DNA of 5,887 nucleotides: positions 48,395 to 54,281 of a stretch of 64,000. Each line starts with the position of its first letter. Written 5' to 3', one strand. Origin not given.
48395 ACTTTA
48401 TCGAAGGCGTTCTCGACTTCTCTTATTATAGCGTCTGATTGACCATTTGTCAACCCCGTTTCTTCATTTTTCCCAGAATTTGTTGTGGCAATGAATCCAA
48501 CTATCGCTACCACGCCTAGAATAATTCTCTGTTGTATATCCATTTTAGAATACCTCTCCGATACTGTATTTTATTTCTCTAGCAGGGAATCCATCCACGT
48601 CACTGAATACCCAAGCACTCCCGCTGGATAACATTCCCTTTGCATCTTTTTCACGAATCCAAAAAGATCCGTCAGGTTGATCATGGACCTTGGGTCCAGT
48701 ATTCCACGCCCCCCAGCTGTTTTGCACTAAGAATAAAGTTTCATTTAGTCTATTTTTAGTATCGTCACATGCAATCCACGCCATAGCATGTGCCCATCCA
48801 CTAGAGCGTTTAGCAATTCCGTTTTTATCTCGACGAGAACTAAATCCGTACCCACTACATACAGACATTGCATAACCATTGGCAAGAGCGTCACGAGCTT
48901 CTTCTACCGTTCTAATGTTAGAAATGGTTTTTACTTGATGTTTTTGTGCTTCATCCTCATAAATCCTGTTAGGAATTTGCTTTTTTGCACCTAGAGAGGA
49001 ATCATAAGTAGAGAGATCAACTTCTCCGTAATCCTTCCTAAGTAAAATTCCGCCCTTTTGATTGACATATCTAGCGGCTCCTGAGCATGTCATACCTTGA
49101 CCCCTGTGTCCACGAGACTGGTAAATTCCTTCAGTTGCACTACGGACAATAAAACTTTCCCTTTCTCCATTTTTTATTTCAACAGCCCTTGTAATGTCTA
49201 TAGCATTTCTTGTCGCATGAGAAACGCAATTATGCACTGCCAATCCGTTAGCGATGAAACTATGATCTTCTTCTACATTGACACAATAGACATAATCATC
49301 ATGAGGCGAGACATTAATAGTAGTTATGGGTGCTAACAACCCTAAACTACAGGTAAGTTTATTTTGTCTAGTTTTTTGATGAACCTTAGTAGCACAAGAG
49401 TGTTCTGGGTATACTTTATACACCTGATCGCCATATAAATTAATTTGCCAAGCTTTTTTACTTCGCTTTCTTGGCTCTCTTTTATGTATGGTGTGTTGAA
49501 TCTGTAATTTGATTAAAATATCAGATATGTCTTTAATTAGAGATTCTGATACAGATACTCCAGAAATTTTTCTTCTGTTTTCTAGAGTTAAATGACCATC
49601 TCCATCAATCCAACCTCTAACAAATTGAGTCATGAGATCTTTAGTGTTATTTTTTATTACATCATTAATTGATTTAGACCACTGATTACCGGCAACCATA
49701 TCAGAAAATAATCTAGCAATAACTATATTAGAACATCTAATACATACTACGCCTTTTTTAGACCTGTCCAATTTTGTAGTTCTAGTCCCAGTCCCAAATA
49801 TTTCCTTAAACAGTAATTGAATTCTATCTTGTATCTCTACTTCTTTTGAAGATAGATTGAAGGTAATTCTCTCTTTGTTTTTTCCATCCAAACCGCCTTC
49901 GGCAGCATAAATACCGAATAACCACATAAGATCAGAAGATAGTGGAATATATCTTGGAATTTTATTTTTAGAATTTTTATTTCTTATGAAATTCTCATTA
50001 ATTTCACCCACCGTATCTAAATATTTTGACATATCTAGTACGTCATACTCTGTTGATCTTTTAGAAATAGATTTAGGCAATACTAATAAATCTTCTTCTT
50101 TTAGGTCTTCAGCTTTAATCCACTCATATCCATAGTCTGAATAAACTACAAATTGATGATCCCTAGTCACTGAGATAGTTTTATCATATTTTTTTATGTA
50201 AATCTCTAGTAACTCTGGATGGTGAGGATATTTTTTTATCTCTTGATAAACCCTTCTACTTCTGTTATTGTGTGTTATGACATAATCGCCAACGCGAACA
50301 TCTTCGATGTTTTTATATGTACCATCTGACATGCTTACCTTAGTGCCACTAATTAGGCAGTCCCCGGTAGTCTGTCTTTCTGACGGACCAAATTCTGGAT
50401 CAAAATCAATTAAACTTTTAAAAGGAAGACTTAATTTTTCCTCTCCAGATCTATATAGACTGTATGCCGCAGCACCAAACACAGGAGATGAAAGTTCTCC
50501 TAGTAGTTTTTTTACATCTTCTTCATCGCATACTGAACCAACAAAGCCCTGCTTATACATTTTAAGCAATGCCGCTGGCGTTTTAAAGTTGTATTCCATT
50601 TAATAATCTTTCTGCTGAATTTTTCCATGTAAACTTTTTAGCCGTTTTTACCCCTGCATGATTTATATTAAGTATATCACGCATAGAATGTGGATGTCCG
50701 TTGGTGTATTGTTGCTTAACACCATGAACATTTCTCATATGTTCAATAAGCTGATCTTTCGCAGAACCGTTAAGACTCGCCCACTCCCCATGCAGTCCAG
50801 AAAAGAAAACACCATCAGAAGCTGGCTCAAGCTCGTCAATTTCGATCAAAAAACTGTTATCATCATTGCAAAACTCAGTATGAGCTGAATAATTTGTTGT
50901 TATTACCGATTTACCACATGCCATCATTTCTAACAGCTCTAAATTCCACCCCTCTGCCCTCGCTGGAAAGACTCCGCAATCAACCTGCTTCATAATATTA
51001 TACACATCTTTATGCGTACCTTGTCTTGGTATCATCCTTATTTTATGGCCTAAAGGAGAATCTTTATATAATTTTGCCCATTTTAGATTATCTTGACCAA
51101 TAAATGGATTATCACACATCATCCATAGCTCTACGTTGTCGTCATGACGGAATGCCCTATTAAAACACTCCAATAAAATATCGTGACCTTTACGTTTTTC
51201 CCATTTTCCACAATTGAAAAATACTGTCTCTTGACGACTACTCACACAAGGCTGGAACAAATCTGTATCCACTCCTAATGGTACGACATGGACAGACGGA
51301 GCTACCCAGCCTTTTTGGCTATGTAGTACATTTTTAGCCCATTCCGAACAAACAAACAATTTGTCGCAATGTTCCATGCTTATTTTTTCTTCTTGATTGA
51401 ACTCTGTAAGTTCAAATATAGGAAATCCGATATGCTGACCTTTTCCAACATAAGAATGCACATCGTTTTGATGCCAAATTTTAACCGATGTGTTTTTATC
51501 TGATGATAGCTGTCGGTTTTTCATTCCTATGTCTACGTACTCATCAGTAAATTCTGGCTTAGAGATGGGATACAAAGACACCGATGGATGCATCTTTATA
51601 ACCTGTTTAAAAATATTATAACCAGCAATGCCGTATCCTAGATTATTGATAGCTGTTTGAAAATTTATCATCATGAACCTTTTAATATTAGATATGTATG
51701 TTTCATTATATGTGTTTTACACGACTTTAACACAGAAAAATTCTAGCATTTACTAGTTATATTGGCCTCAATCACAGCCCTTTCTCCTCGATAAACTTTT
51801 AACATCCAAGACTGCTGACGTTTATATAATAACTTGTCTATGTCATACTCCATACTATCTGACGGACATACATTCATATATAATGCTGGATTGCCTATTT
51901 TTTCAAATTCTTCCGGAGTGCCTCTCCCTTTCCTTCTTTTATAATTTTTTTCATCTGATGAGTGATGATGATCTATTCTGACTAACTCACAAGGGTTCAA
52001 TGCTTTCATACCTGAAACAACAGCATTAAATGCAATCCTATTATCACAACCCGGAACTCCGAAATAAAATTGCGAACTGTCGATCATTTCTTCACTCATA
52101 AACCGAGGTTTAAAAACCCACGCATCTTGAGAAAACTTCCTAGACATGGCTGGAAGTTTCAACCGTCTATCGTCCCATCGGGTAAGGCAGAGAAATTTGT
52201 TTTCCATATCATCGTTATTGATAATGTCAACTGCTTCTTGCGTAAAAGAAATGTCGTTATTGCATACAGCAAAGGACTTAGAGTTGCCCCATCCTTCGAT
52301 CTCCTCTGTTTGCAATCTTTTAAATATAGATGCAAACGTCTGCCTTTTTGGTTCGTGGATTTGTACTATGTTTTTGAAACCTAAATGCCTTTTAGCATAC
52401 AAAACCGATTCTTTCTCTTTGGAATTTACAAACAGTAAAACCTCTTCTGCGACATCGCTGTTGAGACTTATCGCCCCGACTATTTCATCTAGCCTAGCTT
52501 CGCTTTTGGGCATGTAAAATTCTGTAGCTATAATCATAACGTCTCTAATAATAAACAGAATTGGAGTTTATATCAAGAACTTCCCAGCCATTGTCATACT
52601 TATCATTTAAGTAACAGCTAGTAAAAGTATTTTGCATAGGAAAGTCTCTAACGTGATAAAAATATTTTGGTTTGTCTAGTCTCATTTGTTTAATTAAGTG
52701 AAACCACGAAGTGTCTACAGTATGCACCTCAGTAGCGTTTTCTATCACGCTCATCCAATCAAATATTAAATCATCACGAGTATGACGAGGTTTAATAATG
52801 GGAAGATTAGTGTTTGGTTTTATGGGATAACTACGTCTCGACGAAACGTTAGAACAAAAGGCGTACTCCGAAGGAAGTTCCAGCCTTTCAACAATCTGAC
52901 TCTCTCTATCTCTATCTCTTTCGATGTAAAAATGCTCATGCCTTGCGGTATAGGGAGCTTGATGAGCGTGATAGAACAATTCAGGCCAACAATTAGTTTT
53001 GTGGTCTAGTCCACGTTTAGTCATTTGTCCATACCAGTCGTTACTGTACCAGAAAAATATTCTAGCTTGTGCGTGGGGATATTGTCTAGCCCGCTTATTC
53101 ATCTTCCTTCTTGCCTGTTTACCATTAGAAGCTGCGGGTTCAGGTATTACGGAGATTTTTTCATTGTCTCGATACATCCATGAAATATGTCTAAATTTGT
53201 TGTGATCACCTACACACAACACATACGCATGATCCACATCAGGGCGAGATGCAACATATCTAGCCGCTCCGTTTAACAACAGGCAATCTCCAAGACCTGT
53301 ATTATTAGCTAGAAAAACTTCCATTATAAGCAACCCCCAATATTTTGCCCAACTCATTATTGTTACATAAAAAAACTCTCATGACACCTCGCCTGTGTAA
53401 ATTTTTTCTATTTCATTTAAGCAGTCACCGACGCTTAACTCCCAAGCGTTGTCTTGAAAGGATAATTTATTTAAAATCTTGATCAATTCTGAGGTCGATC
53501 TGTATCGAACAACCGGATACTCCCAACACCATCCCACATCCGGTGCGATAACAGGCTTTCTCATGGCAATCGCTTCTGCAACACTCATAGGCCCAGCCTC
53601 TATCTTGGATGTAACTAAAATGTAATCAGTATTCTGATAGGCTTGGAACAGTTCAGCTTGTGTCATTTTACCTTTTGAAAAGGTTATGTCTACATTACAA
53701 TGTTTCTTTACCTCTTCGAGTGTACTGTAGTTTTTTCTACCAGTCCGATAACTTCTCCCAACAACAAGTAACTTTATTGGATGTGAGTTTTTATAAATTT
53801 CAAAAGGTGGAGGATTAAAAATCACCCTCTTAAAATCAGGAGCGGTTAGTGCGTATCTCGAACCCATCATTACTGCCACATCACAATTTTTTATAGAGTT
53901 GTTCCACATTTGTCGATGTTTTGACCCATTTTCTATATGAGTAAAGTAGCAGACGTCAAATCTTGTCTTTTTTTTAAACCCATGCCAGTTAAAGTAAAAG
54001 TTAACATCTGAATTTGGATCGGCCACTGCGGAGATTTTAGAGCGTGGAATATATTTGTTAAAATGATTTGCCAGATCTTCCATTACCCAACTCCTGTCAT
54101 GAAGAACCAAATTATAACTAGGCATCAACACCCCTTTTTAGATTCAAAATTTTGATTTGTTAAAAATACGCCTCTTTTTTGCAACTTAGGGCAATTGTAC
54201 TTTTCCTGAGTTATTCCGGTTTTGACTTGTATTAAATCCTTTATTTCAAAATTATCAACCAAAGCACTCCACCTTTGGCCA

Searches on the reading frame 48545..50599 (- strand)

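Call 13: search_protein_families(library=pfam, proteins=[window:48545-50599:-], max_evalue=0.01)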
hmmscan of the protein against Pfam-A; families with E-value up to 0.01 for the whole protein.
window:48545-50599:- (684 aa): 7 families
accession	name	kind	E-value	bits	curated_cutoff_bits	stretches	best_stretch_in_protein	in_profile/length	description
PF14890.11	Intein_splicing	-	1.5e-15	57.7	35.8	1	104-457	20-155/155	Intein splicing domain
PF14528.11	LAGLIDADG_3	-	4.8e-13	49.6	22.5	1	323-389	3-69/82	LAGLIDADG-like domain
PF05203.21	Hom_end_hint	-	3.9e-06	27.5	32.1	1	81-119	1-39/228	Hom_end-associated Hint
PF07591.16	PT-HINT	-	3.1e-05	24.7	27.7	1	94-174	7-89/137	Pretoxin HINT domain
PF01079.26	Hint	-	0.00012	22.2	29.7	1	76-153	8-89/213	Hint module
PF13403.11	Hint_2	-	0.006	17.4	28.4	0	81-120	2-40/147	Hint domain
PF05204.19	Hom_end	-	0.0087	16.6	21.1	0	325-389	16-85/110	Homing endonuclease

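Call 14: search_protein_families(library=phrogs, proteins=[window:48545-50599:-], max_evalue=0.001)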
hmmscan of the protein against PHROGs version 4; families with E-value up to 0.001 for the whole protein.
window:48545-50599:- (684 aa): 3 families
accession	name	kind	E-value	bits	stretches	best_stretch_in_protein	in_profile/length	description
phrog_36001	-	unknown function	1.8e-08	34.1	1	80-184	96-202/715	-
phrog_21587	-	unknown function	2.2e-08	33.7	1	81-176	575-669/706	-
phrog_4645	-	DNA, RNA and nucleotide metabolism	2e-05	24.9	1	228-392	113-276/308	endonuclease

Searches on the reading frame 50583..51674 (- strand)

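Call 71: search_protein_families(library=phrogs, proteins=[window:50583-51674:-], max_evalue=0.00001)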
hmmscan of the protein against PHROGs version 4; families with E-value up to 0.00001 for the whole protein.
window:50583-51674:- (363 aa): 1 family
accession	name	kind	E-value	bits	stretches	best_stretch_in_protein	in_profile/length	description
phrog_2170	-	moron, auxiliary metabolic gene and host takeover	2.4e-21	77.2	1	11-276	15-301/374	glycosyltransferase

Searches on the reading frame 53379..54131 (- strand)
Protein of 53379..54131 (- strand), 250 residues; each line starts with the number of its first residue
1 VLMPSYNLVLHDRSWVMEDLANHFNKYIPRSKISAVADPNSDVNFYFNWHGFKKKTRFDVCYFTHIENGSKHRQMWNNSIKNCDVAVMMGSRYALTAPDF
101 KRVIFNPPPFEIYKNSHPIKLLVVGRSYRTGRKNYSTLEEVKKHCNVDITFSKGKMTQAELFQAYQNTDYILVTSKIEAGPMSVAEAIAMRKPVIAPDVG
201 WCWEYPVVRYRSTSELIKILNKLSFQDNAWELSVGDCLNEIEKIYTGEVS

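Call 71: search_protein_families(library=phrogs, proteins=[window:53379-54131:-], max_evalue=0.00001)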
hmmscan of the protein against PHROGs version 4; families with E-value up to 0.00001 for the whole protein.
window:53379-54131:- (250 aa): 1 family
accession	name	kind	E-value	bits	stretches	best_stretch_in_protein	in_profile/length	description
phrog_2170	-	moron, auxiliary metabolic gene and host takeover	2.2e-09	37.9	1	115-205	206-292/374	glycosyltransferase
